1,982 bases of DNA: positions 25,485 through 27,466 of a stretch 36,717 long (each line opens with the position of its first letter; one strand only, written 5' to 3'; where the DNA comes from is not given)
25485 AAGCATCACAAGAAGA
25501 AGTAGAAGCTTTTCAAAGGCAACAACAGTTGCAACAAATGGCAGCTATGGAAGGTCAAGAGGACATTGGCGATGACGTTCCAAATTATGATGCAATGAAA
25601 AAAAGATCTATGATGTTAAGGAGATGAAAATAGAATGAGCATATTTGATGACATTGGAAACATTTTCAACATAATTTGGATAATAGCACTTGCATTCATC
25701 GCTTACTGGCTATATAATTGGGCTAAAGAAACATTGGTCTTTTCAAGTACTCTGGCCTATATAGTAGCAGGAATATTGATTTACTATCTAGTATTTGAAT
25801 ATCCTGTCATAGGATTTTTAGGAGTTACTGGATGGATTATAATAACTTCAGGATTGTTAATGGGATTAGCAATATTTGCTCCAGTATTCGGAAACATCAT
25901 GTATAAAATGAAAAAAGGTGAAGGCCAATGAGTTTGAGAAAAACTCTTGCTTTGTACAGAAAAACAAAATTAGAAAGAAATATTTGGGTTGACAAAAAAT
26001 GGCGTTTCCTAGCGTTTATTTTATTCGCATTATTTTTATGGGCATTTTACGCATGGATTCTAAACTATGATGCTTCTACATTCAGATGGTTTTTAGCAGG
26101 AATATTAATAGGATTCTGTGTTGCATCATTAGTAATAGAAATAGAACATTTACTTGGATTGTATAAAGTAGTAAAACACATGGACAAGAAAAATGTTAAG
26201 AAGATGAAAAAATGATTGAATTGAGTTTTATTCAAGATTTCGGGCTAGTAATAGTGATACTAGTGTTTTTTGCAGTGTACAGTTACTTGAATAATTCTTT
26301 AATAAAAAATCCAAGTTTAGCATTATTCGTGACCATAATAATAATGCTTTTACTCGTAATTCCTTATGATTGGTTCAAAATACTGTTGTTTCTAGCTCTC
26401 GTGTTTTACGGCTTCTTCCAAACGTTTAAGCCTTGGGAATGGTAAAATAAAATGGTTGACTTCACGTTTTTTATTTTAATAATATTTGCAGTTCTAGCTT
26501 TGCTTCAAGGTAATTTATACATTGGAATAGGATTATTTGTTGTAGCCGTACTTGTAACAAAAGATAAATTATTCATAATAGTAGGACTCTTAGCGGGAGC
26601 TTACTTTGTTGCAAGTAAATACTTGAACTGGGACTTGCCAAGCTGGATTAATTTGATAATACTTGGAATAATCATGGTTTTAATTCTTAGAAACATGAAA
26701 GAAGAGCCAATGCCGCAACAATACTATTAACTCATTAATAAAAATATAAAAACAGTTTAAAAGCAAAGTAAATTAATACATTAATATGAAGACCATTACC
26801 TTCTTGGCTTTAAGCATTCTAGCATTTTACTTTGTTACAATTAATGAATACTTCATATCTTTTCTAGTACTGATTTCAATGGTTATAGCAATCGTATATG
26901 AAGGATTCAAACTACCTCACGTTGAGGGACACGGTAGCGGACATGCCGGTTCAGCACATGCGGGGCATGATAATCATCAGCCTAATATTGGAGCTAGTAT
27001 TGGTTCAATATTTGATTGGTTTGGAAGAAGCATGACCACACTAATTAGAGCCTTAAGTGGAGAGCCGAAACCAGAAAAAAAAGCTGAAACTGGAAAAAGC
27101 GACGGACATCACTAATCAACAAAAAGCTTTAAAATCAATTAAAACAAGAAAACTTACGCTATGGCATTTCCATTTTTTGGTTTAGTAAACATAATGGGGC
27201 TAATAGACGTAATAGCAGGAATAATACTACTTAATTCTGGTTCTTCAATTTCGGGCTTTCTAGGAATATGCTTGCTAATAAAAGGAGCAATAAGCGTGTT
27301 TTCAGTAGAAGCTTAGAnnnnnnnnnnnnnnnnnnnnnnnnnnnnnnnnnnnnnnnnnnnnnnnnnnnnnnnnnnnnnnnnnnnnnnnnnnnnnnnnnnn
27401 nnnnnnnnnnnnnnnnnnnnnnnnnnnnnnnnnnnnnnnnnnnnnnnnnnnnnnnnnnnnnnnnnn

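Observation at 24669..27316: Eight consecutive small membrane-protein genes, six translationally coupled, with no recognisable family: candidate novel membrane complex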

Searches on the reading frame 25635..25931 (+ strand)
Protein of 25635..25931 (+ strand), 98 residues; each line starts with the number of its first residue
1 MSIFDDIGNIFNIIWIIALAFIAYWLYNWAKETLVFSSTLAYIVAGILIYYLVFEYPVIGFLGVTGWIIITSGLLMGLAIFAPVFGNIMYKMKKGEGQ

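Call 6: search_protein_families(library=pfam, proteins=[window:25635-25931:+], max_evalue=1)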
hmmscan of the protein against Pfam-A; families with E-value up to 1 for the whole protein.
window:25635-25931:+ (98 aa): 0 families

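Call 21: search_protein_families(library=ncbifam, proteins=[window:25635-25931:+], max_evalue=1)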
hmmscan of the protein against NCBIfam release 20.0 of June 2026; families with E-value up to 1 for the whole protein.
window:25635-25931:+ (98 aa): 1 family
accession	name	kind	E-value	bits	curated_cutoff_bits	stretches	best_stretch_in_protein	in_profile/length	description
NF006218.0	PRK08343.1-4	subfamily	0.2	10.4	383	1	34-94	336-390/392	preprotein translocase subunit SecD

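Call 73: search_protein_families(library=padloc, proteins=[window:25635-25931:+], max_evalue=0.1)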
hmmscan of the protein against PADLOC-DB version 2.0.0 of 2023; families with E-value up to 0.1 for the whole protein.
window:25635-25931:+ (98 aa): 0 families

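Call 74: search_protein_families(library=phrogs, proteins=[window:25635-25931:+], max_evalue=0.1)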
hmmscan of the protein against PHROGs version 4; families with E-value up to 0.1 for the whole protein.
window:25635-25931:+ (98 aa): 0 families

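Call 81: search_solved_structures(query=A14, max_evalue=10)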
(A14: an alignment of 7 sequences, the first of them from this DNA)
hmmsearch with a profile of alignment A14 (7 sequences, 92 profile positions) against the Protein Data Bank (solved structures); distinct sequences matched with E-value up to 10: 2.
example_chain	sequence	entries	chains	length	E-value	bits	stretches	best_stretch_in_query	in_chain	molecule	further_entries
2ksr_A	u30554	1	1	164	0.23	14.9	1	7-81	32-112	Neuronal acetylcholine receptor subunit beta-2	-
2lm2_A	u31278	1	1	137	1.8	12.1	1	7-81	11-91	Neuronal acetylcholine receptor subunit beta-2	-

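Call 103: find_related_loci(query=A14, collection=viral_contigs, flank=6000)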
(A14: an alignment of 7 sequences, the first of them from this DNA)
Query A14 (98 aa) in viral_contigs; peptide patterns used: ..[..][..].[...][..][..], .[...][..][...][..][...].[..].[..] (x = any residue, [..] = any of these).
229 stretches matched a pattern, but none encodes a relative of the query by tblastn (E <= 1e-3).

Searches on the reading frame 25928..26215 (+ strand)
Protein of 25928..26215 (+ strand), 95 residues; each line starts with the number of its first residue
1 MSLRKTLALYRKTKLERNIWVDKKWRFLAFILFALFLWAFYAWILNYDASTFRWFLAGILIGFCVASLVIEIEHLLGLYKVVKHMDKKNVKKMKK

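Call 6: search_protein_families(library=pfam, proteins=[window:25928-26215:+], max_evalue=1)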
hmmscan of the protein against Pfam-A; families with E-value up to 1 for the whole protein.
window:25928-26215:+ (95 aa): 1 family
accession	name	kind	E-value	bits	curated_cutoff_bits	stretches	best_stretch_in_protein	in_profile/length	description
PF13567.11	DUF4131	-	0.18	11.9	31.6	1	25-72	7-50/165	Domain of unknown function (DUF4131)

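Call 21: search_protein_families(library=ncbifam, proteins=[window:25928-26215:+], max_evalue=1)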
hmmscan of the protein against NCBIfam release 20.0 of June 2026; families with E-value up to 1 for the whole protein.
window:25928-26215:+ (95 aa): 1 family
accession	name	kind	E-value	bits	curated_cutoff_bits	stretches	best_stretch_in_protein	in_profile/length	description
NF007177.0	PRK09609.1-1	equivalog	0.018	14.3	524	1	39-94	199-250/340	hypothetical protein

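Call 73: search_protein_families(library=padloc, proteins=[window:25928-26215:+], max_evalue=0.1)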
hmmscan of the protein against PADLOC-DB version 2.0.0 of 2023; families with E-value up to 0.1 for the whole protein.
window:25928-26215:+ (95 aa): 0 families

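Call 74: search_protein_families(library=phrogs, proteins=[window:25928-26215:+], max_evalue=0.1)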
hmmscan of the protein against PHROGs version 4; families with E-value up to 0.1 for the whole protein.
window:25928-26215:+ (95 aa): 2 families
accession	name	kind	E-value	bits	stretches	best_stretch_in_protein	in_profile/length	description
phrog_13090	-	unknown function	0.051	15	1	29-72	2-45/123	-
phrog_33846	-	unknown function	0.077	14.1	0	36-88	9-60/62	-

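Call 86: search_solved_structures(query=A15, max_evalue=10)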
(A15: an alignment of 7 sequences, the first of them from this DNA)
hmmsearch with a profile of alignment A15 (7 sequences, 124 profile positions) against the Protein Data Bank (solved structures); distinct sequences matched with E-value up to 10: 4.
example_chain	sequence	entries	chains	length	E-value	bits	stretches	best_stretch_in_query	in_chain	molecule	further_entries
5a2f_A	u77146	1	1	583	0.71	13.1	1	72-118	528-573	CD166 ANTIGEN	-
8e73_5M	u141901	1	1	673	3.9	10.7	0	8-41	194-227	Nad5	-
7ar7_L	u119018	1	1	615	7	9.9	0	9-41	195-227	NADH-ubiquinone oxidoreductase chain 5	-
7aqq_L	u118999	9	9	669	7.3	9.8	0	9-41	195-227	NADH-ubiquinone oxidoreductase chain 5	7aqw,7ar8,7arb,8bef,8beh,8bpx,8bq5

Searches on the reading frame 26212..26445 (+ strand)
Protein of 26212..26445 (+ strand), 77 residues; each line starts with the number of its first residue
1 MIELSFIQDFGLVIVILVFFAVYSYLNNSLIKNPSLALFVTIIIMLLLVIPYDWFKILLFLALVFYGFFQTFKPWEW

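Call 6: search_protein_families(library=pfam, proteins=[window:26212-26445:+], max_evalue=1)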
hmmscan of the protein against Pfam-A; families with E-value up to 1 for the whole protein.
window:26212-26445:+ (77 aa): 1 family
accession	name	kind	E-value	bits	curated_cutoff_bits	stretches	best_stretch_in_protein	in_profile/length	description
PF11428.13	DUF3196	-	0.075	13.1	28.2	1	20-50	185-215/264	Protein of unknown function (DUF3196)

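Call 21: search_protein_families(library=ncbifam, proteins=[window:26212-26445:+], max_evalue=1)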
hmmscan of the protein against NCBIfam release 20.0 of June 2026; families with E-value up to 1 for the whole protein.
window:26212-26445:+ (77 aa): 1 family
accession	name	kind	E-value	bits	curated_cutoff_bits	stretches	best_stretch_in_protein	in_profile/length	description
NF045607.1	exo_Victor_syst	equivalog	0.71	9.9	35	0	50-66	3-19/82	XrtV sorting system accessory protein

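Call 25: find_related_loci(query=A1, collection=genome_contigs, flank=6000)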
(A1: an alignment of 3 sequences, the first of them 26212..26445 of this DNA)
Query A1 (77 aa) in genome_contigs; peptide patterns used: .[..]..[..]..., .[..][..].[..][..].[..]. (x = any residue, [..] = any of these).
45 stretches matched a pattern; 3 encode a relative of the query (tblastn E <= 1e-3); 3 distinct loci.
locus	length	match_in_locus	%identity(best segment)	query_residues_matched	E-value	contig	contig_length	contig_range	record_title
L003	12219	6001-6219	56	5-77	1e-19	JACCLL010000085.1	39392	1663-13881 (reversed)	MAG: Candidatus Micrarchaeota archaeon isolate Sv246 k141_3543785, whole genome shotgun sequence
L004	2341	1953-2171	54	4-77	5e-18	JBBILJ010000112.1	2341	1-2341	MAG: Candidatus Micrarchaeota archaeon isolate AR170220_bin_206 NODE_46290_length_2341_cov_3.144357, whole genome shotgu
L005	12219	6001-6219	41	4-76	1e-14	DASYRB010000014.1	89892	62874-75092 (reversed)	MAG TPA_asm: Candidatus Norongarragalinales archaeon isolate SMAG_U4500 k141_2353468, whole genome shotgun sequence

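Call 28: search_protein_families(library=pfam, proteins=[L003:7629-9347:+, L003:7082-7519:-, L003:3437-4660:-, L005:6895-7353:+, L005:3264-3872:+, L003:9351-9839:-], max_evalue=0.5)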
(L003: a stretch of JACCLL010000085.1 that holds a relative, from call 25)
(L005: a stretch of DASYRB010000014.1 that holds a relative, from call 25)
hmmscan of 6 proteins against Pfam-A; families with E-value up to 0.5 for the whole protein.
L003:7629-9347:+ (572 aa): 1 family
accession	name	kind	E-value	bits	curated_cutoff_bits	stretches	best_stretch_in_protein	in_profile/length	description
PF01935.23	DUF87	-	0.07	13.7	23.2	1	213-247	39-69/220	Helicase HerA, central domain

L003:7082-7519:- (145 aa): 2 families
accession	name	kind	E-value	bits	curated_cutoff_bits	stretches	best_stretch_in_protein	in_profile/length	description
PF06746.16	DUF1216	-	0.0099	16.3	21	1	71-137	13-82/134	Protein of unknown function (DUF1216)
PF20075.5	DUF6471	-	0.11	12.9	26.8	1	5-32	8-35/65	Domain of unknown function (DUF6471)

L003:3437-4660:- (407 aa): 0 families

L005:6895-7353:+ (152 aa): 4 families
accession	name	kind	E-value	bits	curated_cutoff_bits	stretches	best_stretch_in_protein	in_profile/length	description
PF12732.12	YtxH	-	0.075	13.9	37.5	1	114-149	19-54/71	YtxH-like protein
PF20176.3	DUF6541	-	0.12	11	29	1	3-83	28-104/646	Family of unknown function (DUF6541)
PF07954.16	DUF1689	-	0.13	13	25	1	21-129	36-115/148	Protein of unknown function (DUF1689)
PF02308.21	MgtC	-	0.2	12.5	31.4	1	2-41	76-115/121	MgtC family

L005:3264-3872:+ (202 aa): 2 families
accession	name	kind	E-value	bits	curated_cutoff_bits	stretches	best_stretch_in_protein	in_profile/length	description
PF08786.17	DcrB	-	0.067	13.7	27.2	1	132-190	60-117/127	DcrB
PF01789.22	PsbP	-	0.23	11.9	23.5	0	56-164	3-101/155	PsbP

L003:9351-9839:- (162 aa): 34 families (the best 25 are shown)
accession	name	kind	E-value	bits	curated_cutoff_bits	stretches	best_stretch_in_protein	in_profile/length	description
PF06745.19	ATPase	-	0.0022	17.8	26.6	1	68-151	57-140/231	KaiC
PF05531.17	NPV_P10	-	0.0059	17.5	29.8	0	80-130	15-65/75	Nucleopolyhedrovirus P10 protein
PF10187.15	FAM192A_Fyv6_N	-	0.0065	17.1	20.2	1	85-157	13-87/104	FAM192A/Fyv6, N-terminal domain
PF24611.2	Spectrin_Anc-1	-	0.007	17.1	33.2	1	99-149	38-88/115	Nuclear anchorage protein 1, spectrin-like repeat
PF06428.16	Sec2p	-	0.011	16.2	28.5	1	106-141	49-84/92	GDP/GTP exchange factor Sec2p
PF10241.14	KxDL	-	0.02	15.6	27.2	1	86-128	41-83/86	Uncharacterized conserved protein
PF05565.16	Sipho_Gp157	-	0.026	15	28.6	0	43-90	31-75/162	Siphovirus Gp157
PF07889.17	DUF1664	-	0.032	14.7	34.6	0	43-90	75-122/124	Protein of unknown function (DUF1664)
PF10779.14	XhlA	-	0.037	14.6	34.7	0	46-90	2-46/67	Haemolysin XhlA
PF13851.11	GAS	-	0.043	13.6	32.3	1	56-135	27-106/200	Growth-arrest specific micro-tubule binding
PF08654.15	DASH_Dad2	-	0.058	14.2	26.9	0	43-79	14-50/99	DASH complex subunit Dad2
PF05667.16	CCDC22_CC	-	0.063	12.8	39.2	1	48-134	212-298/477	CCDC22 protein coiled-coil region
PF01105.29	EMP24_GP25L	-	0.07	13.6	25.9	0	43-86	113-156/182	emp24/gp25L/p24 family/GOLD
PF07160.18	SKA1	-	0.072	13.3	29.6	1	79-155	8-81/243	Spindle and kinetochore-associated protein 1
PF10046.14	BLOC1_2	-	0.08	13.7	33.4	1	65-159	2-95/96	Biogenesis of lysosome-related organelles complex-1 subunit 2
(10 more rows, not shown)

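Call 33: find_related_loci(query=A4, collection=metagenome_contigs, flank=7000)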
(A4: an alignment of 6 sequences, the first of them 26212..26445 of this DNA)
Query A4 (77 aa) in metagenome_contigs; peptide patterns used: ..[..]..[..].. (x = any residue, [..] = any of these).
31 stretches matched a pattern; 4 encode a relative of the query (tblastn E <= 1e-3); 4 distinct loci.
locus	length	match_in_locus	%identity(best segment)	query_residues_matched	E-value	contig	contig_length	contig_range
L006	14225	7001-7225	56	3-77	2e-24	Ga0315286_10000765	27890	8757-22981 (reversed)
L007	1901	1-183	62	17-77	9e-21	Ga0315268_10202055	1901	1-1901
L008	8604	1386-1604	58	5-77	2e-20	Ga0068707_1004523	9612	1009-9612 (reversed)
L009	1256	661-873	48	5-76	2e-16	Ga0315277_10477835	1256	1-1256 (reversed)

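Call 73: search_protein_families(library=padloc, proteins=[window:26212-26445:+], max_evalue=0.1)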
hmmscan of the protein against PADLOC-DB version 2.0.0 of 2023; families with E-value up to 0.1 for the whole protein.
window:26212-26445:+ (77 aa): 1 family
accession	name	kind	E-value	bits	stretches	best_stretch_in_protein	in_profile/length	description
PDLC01605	Csx27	-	0.023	13.2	1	7-57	141-189/206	CAS-VI-B; associated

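Call 74: search_protein_families(library=phrogs, proteins=[window:26212-26445:+], max_evalue=0.1)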
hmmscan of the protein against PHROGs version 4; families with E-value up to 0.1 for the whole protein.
window:26212-26445:+ (77 aa): 0 families

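Call 87: search_solved_structures(query=A16, max_evalue=10)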
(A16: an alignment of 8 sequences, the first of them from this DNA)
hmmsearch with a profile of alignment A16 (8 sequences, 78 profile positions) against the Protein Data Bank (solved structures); distinct sequences matched with E-value up to 10: 1.
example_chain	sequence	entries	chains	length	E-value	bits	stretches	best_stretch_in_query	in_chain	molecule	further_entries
5zih_A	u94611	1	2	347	1.1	12.6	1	16-72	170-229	Sensory opsin A,Chrimson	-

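Call 102: find_related_loci(query=A16, collection=viral_contigs, flank=6000)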
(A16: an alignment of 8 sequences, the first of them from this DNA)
Query A16 (77 aa) in viral_contigs; peptide patterns used: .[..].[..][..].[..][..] (x = any residue, [..] = any of these).
18 stretches matched a pattern, but none encodes a relative of the query by tblastn (E <= 1e-3).

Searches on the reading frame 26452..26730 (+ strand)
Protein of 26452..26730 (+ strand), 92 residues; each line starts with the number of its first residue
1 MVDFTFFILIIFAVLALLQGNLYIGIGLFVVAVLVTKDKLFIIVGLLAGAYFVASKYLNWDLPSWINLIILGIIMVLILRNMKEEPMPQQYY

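Call 6: search_protein_families(library=pfam, proteins=[window:26452-26730:+], max_evalue=1)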
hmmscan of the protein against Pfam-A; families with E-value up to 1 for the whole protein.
window:26452-26730:+ (92 aa): 1 family
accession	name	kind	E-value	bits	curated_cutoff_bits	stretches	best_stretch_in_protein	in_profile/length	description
PF14147.11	Spore_YhaL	-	0.29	11.3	27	1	62-85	1-26/52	Sporulation protein YhaL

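Call 21: search_protein_families(library=ncbifam, proteins=[window:26452-26730:+], max_evalue=1)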
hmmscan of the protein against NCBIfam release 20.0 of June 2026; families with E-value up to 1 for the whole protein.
window:26452-26730:+ (92 aa): 1 family
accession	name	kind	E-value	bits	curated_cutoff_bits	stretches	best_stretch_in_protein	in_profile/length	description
TIGR00880.1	2_A_01_02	superfamily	0.013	15.7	131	1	42-84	100-140/141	multidrug resistance protein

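Call 73: search_protein_families(library=padloc, proteins=[window:26452-26730:+], max_evalue=0.1)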
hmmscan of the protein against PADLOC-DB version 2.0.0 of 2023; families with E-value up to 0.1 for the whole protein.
window:26452-26730:+ (92 aa): 0 families

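Call 74: search_protein_families(library=phrogs, proteins=[window:26452-26730:+], max_evalue=0.1)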
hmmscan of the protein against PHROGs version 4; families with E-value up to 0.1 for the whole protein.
window:26452-26730:+ (92 aa): 1 family
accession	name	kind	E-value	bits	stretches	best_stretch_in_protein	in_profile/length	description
phrog_8249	-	unknown function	0.024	16.3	1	27-80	35-88/116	-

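Call 88: search_solved_structures(query=A17, max_evalue=10)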
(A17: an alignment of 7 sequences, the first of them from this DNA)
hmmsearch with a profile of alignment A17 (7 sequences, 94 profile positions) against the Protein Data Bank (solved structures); distinct sequences matched with E-value up to 10: 1.
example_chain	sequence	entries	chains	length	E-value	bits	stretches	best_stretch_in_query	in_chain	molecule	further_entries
9grx_5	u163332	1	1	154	0.41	13.9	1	49-92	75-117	Photosynthetic NDH subunit of subcomplex B 5, chloroplastic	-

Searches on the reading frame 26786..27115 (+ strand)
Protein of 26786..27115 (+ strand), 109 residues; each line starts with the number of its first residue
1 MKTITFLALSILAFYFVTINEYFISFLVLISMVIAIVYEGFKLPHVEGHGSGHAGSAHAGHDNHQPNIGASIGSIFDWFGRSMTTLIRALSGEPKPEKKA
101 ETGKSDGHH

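Call 6: search_protein_families(library=pfam, proteins=[window:26786-27115:+], max_evalue=1)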
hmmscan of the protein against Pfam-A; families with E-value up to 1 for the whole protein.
window:26786-27115:+ (109 aa): 1 family
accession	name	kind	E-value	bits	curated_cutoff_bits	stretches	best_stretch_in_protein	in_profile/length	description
PF19863.4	DUF6337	-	0.35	10.6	25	1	3-34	315-346/353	Family of unknown function (DUF6337)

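Call 21: search_protein_families(library=ncbifam, proteins=[window:26786-27115:+], max_evalue=1)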
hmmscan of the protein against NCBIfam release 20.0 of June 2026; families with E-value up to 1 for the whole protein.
window:26786-27115:+ (109 aa): 0 families

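Call 73: search_protein_families(library=padloc, proteins=[window:26786-27115:+], max_evalue=0.1)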
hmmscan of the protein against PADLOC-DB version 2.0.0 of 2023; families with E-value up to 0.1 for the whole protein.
window:26786-27115:+ (109 aa): 0 families

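Call 74: search_protein_families(library=phrogs, proteins=[window:26786-27115:+], max_evalue=0.1)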
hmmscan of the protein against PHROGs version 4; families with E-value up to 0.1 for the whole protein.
window:26786-27115:+ (109 aa): 0 families

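Call 89: search_solved_structures(query=A18, max_evalue=10)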
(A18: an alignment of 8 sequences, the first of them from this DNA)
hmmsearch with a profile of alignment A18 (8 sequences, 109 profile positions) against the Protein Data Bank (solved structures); distinct sequences matched with E-value up to 10: 3.
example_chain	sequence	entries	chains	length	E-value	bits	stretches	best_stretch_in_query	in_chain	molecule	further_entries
8qkd_A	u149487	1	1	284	0.08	16.5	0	53-106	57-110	sc-CC-5-24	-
8xn1_A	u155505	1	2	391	0.2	15.2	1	29-103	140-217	Probable proton-coupled zinc antiporter SLC30A3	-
9jj1_A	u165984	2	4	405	0.22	15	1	30-103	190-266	Probable proton-coupled zinc antiporter SLC30A3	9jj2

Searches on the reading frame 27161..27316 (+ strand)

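Call 6: search_protein_families(library=pfam, proteins=[window:27161-27316:+], max_evalue=1)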
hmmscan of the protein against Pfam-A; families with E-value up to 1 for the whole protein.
window:27161-27316:+ (51 aa): 1 family
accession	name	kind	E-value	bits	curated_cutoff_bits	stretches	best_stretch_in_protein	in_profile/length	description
PF09656.15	PGPGW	-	0.38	10.8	23.3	0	8-24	3-19/53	Putative transmembrane protein (PGPGW)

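Call 21: search_protein_families(library=ncbifam, proteins=[window:27161-27316:+], max_evalue=1)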
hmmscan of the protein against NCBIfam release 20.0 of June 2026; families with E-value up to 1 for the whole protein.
window:27161-27316:+ (51 aa): 1 family
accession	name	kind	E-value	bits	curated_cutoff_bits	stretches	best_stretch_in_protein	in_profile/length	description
TIGR00478.1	tly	subfamily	0.02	14.2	185.8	1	20-50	76-105/228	TlyA family rRNA (cytidine-2'-O)-methyltransferase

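Call 73: search_protein_families(library=padloc, proteins=[window:27161-27316:+], max_evalue=0.1)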
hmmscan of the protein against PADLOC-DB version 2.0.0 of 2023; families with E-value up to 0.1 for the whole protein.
window:27161-27316:+ (51 aa): 0 families

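Call 74: search_protein_families(library=phrogs, proteins=[window:27161-27316:+], max_evalue=0.1)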
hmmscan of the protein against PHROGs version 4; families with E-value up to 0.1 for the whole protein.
window:27161-27316:+ (51 aa): 0 families
